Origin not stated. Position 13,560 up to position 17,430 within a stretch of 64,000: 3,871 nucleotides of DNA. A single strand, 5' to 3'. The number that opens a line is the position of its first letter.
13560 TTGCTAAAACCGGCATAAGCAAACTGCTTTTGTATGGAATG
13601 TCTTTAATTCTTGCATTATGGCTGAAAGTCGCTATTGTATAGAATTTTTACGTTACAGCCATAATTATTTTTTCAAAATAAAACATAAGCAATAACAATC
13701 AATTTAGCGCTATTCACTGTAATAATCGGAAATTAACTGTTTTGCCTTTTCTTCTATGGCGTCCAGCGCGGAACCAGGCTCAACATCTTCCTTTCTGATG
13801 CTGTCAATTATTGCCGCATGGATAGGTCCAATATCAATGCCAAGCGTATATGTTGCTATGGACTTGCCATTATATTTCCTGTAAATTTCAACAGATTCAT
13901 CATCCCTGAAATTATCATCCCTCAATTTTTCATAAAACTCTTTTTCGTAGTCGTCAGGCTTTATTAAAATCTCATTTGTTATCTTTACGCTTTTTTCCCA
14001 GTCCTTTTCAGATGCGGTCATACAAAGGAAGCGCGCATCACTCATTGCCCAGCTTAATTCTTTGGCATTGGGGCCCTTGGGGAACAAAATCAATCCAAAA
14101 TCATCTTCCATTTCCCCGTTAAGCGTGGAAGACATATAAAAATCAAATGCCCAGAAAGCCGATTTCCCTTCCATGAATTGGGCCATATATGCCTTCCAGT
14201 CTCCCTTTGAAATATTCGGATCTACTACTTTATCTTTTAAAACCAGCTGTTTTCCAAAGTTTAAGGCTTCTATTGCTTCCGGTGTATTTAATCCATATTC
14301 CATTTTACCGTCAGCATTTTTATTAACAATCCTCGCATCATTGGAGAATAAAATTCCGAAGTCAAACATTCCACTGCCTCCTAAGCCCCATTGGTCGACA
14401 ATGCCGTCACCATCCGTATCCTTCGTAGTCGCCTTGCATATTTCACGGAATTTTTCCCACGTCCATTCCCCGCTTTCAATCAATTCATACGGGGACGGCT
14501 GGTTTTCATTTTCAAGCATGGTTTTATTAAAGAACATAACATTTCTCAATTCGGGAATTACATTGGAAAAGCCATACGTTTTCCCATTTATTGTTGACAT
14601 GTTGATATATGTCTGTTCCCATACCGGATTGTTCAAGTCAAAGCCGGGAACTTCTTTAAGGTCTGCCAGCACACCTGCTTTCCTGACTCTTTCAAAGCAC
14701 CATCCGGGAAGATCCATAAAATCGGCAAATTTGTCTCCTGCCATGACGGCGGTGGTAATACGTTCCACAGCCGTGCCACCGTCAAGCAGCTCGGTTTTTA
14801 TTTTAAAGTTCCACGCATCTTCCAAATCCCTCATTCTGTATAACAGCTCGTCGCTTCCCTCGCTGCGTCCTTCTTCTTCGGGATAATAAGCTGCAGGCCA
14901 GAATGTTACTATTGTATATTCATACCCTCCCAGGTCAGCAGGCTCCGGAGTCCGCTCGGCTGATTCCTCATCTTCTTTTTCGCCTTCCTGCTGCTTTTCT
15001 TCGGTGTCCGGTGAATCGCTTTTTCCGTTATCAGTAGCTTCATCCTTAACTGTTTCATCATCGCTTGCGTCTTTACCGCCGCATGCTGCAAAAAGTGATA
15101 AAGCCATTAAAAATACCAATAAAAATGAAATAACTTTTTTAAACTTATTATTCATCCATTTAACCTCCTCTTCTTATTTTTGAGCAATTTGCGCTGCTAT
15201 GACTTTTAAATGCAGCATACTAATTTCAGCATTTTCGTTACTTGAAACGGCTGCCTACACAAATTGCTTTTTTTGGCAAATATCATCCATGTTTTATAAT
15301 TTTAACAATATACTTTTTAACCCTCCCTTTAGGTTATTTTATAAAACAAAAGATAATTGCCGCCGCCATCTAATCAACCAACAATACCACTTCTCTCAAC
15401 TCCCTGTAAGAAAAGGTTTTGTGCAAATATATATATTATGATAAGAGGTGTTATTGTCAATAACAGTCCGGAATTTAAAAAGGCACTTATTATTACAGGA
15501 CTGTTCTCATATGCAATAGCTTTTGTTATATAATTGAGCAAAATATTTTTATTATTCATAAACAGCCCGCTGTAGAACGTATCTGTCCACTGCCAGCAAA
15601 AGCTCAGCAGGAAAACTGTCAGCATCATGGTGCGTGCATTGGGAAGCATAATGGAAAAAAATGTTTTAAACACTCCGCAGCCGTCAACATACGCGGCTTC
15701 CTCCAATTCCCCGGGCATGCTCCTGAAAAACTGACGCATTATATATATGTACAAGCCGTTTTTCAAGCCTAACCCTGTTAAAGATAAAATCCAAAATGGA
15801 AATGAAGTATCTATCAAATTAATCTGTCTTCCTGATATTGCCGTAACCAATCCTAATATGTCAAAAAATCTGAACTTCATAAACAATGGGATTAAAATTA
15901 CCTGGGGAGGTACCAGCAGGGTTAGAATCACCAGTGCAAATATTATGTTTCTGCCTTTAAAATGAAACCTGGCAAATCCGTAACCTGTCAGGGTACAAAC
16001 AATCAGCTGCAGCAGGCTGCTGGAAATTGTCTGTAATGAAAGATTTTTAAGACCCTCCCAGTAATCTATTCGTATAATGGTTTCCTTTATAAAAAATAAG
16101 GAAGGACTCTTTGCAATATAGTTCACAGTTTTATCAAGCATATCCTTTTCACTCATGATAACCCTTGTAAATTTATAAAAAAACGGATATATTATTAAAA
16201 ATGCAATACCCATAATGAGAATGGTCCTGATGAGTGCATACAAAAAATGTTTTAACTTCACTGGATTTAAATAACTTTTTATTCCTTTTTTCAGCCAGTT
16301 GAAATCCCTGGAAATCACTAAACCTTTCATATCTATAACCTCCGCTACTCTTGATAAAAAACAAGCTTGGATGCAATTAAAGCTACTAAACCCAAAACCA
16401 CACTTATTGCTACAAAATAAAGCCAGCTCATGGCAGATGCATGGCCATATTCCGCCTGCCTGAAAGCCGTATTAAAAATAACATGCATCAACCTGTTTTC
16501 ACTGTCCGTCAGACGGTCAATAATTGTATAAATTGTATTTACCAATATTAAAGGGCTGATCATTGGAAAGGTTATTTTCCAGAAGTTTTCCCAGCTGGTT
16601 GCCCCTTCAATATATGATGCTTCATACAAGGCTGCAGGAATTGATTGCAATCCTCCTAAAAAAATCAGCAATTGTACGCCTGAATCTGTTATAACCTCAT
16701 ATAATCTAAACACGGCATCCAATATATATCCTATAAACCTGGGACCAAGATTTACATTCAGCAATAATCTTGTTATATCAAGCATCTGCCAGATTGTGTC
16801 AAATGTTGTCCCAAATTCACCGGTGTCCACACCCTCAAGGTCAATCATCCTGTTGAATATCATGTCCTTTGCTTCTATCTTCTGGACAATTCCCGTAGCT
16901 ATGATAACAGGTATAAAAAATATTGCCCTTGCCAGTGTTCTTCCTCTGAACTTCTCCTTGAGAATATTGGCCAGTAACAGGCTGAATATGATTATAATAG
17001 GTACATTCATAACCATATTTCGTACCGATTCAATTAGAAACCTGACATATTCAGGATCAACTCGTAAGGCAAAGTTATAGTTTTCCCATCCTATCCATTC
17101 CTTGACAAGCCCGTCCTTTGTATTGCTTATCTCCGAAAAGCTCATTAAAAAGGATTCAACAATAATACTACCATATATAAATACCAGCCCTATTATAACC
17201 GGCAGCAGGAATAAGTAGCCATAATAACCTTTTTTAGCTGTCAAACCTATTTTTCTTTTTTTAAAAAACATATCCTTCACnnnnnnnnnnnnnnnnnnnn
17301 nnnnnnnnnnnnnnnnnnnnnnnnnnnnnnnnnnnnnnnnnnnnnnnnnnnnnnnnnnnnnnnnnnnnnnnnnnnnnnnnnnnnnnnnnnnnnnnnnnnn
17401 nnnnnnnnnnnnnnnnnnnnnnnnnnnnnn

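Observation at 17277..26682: Five-gene cassette of unknown role: giant CBM-bearing binding protein, two permeases, NHL-TPR-Yip1 fusion protein and DUF5696-like secreted protein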

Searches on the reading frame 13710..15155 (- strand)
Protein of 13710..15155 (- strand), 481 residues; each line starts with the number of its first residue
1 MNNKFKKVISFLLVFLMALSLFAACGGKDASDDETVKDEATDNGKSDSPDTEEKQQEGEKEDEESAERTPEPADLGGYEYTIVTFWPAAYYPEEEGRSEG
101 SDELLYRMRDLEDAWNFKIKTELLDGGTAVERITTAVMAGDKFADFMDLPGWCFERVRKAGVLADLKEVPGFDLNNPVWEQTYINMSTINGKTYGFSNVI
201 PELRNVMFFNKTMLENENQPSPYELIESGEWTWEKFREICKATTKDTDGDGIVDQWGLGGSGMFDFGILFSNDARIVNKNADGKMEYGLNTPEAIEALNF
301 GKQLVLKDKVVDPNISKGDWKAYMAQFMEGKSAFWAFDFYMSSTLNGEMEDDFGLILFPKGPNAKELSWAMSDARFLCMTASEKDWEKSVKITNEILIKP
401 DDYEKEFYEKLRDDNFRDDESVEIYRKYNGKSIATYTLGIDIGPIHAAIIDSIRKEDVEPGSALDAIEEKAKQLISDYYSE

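Call 5: search_protein_families(library=pfam, proteins=[window:13710-15155:-], max_evalue=0.01)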
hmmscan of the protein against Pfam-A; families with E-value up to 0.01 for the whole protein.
window:13710-15155:- (481 aa): 1 family
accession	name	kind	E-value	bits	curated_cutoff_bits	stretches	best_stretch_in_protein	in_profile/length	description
PF01547.30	SBP_bac_1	-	2.7e-16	60.9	26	1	117-366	24-276/307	Bacterial extracellular solute-binding protein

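Call 8: search_protein_families(library=ncbifam, proteins=[window:13710-15155:-], max_evalue=0.001)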
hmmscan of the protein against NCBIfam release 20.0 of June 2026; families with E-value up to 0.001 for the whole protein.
window:13710-15155:- (481 aa): 0 families

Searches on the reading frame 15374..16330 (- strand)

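Call 5: search_protein_families(library=pfam, proteins=[window:15374-16330:-], max_evalue=0.01)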
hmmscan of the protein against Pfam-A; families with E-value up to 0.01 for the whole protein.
window:15374-16330:- (318 aa): 1 family
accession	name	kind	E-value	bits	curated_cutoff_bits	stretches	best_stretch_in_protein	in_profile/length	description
PF00528.27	BPD_transp_1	-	4e-18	66.2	26.4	1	114-311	3-182/184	Binding-protein-dependent transport system inner membrane component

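Call 8: search_protein_families(library=ncbifam, proteins=[window:15374-16330:-], max_evalue=0.001)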
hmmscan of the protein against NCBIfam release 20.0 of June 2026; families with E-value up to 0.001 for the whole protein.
window:15374-16330:- (318 aa): 10 families
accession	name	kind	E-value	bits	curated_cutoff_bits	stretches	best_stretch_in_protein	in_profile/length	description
NF008210.0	PRK10973.1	equivalog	5.3e-17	62.4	297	1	30-311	8-276/281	sn-glycerol-3-phosphate ABC transporter permease UgpE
NF008231.0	PRK10998.1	equivalog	1.5e-15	57.6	261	1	100-316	92-294/296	maltose ABC transporter permease MalG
TIGR01581.1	Mo_ABC_porter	hypoth_equivalog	1.7e-12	47.3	210.3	1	97-244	25-168/225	ABC transporter permease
NF040839.1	tungstate_WtpB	equivalog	1.2e-10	41.4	340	1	81-245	33-191/251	tungstate ABC transporter permease WtpB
TIGR02141.1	modB_ABC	equivalog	1.9e-10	40.8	182.6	1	97-245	2-146/208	molybdate ABC transporter permease subunit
NF040932.1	ABC_arch_GlcU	equivalog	4e-09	36.5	340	1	35-312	5-265/272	glucose ABC transporter permease GlcU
NF006939.0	PRK09421.1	equivalog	2.7e-08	33.5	262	1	97-245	14-159/230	molybdate ABC transporter permease subunit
TIGR02139.1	permease_CysT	equivalog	1.6e-05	24.6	246.1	1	101-245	59-198/265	sulfate ABC transporter permease subunit CysT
TIGR00969.1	3a0106s02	subfamily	0.00017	21.1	240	1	100-245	69-209/272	sulfate ABC transporter permease subunit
NF007047.0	PRK09500.1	equivalog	0.00061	19.5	326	0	96-254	63-203/257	spermidine/putrescine ABC transporter permease PotC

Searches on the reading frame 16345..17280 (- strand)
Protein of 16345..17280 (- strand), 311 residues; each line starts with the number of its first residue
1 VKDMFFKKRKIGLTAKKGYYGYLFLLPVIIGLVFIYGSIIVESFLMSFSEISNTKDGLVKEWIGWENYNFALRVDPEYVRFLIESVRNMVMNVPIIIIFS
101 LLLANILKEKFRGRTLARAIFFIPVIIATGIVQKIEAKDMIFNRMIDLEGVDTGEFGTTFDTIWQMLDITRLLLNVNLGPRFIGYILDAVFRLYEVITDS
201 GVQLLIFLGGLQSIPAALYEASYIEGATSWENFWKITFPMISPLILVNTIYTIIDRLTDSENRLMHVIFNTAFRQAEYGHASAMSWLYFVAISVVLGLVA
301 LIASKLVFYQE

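Call 5: search_protein_families(library=pfam, proteins=[window:16345-17280:-], max_evalue=0.01)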
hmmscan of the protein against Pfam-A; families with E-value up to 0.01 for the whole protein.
window:16345-17280:- (311 aa): 1 family
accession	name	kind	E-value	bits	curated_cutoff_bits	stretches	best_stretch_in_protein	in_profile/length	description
PF00528.27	BPD_transp_1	-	1.9e-08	34.7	26.4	1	204-303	69-171/184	Binding-protein-dependent transport system inner membrane component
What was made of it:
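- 16345..17280 (-): permF2, a divergent MalF-type permease (311 aa, module B). Its start overlaps the DUF5696 stop codon by 4 nt. Pfam BPD_transp_1 matches only part of the protein (call 5).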

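Call 8: search_protein_families(library=ncbifam, proteins=[window:16345-17280:-], max_evalue=0.001)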
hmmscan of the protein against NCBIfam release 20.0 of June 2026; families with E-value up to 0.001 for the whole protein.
window:16345-17280:- (311 aa): 7 families
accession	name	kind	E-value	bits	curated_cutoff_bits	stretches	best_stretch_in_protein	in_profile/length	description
NF007852.0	PRK10561.1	equivalog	1.3e-10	41.6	335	1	201-256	171-230/295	sn-glycerol-3-phosphate ABC transporter permease UgpA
NF008232.0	PRK10999.1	equivalog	7.9e-10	38.1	392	1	204-245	391-433/520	maltose ABC transporter permease MalF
NF040932.1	ABC_arch_GlcU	equivalog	3.3e-06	27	340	1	167-256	118-201/272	glucose ABC transporter permease GlcU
TIGR00969.1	3a0106s02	subfamily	8.4e-06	25.4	240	0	212-252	167-207/272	sulfate ABC transporter permease subunit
NF008231.0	PRK10998.1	equivalog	0.00011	21.8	261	1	207-260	177-230/296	maltose ABC transporter permease MalG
TIGR01581.1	Mo_ABC_porter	hypoth_equivalog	0.0002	20.9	210.3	1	207-253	122-168/225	ABC transporter permease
TIGR02139.1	permease_CysT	equivalog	0.0004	20.1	246.1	0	211-248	155-192/265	sulfate ABC transporter permease subunit CysT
